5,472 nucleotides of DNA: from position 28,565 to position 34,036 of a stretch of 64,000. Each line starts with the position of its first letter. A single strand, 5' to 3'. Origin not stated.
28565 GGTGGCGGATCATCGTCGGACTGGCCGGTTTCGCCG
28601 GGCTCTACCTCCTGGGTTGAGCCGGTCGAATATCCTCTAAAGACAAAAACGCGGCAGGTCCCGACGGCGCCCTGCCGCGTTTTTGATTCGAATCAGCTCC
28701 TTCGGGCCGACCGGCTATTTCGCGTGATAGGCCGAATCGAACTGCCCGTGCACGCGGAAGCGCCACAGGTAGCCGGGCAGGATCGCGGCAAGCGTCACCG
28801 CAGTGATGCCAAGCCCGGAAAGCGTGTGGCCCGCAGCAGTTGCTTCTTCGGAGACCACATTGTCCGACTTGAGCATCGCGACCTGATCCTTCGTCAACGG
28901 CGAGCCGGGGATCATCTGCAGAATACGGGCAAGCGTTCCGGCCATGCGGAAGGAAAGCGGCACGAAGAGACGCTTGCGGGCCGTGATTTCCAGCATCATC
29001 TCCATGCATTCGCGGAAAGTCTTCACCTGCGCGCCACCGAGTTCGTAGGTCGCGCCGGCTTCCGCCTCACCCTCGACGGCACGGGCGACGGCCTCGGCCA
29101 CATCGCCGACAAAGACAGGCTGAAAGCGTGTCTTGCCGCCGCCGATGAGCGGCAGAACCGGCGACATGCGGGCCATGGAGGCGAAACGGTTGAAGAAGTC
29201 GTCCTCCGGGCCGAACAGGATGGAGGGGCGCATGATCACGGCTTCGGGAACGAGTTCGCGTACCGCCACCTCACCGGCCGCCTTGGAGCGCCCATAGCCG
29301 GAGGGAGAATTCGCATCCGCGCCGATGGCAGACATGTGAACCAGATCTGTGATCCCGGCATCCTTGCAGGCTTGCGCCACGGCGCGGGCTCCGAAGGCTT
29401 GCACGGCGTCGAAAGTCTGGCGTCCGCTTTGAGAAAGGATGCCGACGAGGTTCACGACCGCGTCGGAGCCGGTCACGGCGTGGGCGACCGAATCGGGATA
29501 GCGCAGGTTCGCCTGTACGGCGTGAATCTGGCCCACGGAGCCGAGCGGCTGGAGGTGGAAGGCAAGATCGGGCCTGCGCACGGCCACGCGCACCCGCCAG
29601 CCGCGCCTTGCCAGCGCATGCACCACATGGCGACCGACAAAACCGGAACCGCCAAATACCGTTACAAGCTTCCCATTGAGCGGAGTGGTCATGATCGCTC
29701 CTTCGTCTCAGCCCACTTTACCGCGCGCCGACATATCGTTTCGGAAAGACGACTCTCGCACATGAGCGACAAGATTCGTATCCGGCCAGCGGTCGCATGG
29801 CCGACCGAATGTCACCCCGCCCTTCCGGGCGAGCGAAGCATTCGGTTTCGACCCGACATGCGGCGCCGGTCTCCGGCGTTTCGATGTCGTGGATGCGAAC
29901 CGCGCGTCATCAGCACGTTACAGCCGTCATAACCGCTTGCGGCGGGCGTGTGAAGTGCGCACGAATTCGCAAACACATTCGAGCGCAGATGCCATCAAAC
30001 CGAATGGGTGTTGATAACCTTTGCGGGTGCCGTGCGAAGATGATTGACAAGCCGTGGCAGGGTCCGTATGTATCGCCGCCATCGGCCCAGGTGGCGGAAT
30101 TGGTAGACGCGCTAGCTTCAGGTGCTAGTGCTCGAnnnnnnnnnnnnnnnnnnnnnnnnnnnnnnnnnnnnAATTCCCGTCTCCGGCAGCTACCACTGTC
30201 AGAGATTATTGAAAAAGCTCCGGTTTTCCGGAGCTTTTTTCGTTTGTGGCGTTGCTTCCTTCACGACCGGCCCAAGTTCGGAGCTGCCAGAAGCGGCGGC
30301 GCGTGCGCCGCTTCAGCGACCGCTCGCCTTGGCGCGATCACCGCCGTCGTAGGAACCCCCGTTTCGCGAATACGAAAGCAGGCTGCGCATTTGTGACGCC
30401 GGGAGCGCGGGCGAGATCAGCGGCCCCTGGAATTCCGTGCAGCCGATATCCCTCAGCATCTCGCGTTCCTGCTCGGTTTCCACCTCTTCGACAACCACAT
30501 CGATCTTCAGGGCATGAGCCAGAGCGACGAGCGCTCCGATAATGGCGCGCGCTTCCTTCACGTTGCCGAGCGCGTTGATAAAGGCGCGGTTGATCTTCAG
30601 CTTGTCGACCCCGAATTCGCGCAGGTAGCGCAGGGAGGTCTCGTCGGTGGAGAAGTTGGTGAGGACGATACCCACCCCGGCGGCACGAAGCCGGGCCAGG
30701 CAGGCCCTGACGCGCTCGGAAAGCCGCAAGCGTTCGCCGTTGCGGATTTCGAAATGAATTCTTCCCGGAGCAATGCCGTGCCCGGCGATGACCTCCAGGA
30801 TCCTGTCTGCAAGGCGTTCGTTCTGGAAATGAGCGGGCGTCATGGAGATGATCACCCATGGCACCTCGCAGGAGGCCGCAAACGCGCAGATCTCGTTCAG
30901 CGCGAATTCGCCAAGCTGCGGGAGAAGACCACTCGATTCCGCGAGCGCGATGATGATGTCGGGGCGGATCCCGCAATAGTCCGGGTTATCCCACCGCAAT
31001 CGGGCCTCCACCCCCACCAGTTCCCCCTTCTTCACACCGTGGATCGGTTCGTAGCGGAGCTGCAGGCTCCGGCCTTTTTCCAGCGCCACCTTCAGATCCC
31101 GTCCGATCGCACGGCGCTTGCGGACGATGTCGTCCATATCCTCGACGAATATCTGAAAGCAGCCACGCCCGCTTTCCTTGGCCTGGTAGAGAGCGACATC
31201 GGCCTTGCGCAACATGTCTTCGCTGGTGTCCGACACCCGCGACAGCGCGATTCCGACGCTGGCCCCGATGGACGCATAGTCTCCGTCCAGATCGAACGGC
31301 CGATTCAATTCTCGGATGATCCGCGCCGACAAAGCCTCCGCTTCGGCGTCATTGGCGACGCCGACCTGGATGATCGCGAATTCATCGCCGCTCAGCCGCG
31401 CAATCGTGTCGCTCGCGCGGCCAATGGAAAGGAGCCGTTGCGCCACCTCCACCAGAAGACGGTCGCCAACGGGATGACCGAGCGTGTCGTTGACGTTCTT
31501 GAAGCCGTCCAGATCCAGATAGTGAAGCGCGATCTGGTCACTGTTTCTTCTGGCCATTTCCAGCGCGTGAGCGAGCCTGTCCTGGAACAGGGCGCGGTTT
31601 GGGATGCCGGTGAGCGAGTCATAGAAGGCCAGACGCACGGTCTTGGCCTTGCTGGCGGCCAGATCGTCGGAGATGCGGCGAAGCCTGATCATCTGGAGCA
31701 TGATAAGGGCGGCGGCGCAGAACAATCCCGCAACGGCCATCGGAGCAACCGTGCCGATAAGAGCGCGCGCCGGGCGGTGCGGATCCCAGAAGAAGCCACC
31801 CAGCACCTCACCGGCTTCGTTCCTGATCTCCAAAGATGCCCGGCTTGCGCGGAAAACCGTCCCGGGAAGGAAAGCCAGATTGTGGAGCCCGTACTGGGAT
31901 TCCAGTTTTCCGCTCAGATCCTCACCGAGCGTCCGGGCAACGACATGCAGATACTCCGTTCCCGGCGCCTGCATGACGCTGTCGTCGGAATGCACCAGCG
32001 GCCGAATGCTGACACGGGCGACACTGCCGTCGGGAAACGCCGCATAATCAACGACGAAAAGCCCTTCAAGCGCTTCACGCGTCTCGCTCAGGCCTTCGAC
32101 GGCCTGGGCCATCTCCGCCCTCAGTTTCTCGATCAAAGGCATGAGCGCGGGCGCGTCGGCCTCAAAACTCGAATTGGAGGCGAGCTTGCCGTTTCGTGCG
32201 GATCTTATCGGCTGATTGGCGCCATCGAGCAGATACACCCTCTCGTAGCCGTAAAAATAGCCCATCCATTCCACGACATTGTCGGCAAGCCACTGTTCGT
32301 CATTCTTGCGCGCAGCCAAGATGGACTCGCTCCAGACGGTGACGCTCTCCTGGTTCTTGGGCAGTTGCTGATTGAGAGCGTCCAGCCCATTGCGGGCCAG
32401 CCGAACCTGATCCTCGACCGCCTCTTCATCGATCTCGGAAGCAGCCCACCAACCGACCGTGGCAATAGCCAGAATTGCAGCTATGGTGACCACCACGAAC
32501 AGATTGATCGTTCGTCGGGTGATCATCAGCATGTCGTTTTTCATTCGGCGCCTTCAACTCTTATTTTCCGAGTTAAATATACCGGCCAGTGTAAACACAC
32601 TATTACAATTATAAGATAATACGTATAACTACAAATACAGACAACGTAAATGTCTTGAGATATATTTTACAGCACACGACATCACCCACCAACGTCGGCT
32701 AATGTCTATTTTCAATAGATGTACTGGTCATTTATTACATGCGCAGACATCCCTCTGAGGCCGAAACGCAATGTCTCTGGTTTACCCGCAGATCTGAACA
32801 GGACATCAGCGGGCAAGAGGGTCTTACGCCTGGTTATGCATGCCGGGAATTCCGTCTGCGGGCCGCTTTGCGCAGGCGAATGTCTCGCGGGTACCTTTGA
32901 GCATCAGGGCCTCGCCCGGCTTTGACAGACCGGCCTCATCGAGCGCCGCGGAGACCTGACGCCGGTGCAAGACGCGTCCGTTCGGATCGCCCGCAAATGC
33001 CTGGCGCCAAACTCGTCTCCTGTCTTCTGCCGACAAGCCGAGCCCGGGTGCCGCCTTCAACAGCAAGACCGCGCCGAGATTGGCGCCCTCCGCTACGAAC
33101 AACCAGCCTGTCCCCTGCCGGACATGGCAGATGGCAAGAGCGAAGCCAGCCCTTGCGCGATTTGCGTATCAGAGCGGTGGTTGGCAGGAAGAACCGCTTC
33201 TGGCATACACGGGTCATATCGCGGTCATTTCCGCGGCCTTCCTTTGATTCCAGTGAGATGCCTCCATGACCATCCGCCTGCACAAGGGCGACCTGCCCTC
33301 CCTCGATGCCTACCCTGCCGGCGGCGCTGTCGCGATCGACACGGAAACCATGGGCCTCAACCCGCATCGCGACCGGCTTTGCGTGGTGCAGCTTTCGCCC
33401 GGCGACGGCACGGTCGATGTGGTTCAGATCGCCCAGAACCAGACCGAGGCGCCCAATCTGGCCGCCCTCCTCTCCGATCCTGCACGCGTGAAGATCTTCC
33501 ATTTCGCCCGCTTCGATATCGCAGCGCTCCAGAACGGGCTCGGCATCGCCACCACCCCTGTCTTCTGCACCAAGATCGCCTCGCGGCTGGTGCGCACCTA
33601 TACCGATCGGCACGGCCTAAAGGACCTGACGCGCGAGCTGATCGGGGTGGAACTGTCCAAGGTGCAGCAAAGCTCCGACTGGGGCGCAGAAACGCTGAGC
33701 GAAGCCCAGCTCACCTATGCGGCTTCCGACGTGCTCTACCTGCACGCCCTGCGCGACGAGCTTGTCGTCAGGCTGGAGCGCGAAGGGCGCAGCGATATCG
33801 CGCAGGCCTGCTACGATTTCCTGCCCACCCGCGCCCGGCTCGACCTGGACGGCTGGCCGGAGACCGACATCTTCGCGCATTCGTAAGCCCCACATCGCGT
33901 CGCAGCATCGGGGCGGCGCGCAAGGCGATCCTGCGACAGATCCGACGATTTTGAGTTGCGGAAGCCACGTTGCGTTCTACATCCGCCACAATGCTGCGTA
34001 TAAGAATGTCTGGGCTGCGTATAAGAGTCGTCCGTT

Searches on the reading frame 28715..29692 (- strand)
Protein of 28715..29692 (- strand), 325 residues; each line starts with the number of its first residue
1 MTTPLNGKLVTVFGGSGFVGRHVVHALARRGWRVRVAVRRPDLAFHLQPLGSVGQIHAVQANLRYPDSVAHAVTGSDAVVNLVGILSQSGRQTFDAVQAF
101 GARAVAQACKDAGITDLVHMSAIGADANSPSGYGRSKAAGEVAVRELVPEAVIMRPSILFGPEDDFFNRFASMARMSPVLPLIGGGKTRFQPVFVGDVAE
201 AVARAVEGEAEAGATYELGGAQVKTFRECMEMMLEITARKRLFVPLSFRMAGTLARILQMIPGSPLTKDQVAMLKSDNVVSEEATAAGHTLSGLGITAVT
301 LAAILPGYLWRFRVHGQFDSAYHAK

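Call 57: search_protein_families(library=pfam, max_evalue=1e-8, proteins=[window:28715-29692:-])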
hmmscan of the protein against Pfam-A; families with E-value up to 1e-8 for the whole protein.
window:28715-29692:- (325 aa): 5 families
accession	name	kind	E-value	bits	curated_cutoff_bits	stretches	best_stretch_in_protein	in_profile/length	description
PF01370.27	Epimerase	-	1e-20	74.7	20.9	1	10-219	1-240/240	NAD dependent epimerase/dehydratase family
PF01073.25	3Beta_HSD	-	4.8e-18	65.6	22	1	12-125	2-119/280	3-beta hydroxysteroid dehydrogenase/isomerase family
PF13460.12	NAD_binding_10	-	4e-17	63.1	27.2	1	14-136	1-112/184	NAD(P)H-binding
PF04321.23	RmlD_sub_bind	-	1.6e-14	54.2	27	1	10-225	3-219/287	RmlD substrate binding domain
PF05368.20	NmrA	-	2.3e-09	37.7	27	1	8-127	3-112/298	NmrA-like family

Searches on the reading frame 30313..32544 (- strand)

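Call 57: search_protein_families(library=pfam, max_evalue=1e-8, proteins=[window:30313-32544:-])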
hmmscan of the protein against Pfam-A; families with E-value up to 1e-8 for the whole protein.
window:30313-32544:- (743 aa): 2 families
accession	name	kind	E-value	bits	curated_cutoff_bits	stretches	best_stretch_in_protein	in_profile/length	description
PF00563.25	EAL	-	2.6e-51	174.7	31.3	1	483-712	3-235/236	EAL domain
PF00990.26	GGDEF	-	1.4e-43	148.9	23.8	1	306-461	1-160/161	Diguanylate cyclase, GGDEF domain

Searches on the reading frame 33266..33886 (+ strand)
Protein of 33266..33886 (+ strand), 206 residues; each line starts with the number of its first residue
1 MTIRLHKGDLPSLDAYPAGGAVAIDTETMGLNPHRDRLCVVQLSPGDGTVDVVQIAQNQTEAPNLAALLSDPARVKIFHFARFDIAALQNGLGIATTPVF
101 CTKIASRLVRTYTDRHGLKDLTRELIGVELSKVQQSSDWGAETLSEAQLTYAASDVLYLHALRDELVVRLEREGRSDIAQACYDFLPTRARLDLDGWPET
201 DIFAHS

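Call 57: search_protein_families(library=pfam, max_evalue=1e-8, proteins=[window:33266-33886:+])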
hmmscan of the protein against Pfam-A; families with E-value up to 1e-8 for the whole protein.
window:33266-33886:+ (206 aa): 1 family
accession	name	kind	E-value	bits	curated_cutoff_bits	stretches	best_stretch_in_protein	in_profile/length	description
PF01612.26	DNA_pol_A_exo1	-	9.2e-41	140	23.6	1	20-170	21-172/173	3'-5' exonuclease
